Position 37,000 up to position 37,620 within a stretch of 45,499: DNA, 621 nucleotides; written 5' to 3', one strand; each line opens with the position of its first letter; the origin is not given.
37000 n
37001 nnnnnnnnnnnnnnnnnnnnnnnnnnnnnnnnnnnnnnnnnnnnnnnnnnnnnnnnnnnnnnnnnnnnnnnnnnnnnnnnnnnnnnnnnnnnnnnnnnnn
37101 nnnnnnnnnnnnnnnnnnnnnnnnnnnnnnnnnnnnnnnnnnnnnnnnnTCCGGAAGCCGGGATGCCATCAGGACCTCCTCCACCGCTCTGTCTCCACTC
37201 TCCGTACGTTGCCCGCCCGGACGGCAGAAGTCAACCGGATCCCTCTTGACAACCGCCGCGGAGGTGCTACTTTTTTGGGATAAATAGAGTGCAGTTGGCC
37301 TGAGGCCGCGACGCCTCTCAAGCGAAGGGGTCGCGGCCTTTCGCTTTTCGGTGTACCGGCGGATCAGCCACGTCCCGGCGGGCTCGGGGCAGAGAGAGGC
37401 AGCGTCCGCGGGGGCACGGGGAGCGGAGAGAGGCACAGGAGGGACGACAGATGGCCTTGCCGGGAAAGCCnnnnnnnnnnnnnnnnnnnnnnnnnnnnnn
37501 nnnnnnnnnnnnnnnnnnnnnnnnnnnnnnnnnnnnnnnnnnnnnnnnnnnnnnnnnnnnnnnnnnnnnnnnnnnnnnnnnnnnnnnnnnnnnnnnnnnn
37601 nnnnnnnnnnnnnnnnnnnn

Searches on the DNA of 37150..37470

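Call 62: search_rna_families(source=window, start=37150, end=37470, threshold=evalue, max_evalue=1)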
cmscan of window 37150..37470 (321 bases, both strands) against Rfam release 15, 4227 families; matches with E-value up to 1: 0.
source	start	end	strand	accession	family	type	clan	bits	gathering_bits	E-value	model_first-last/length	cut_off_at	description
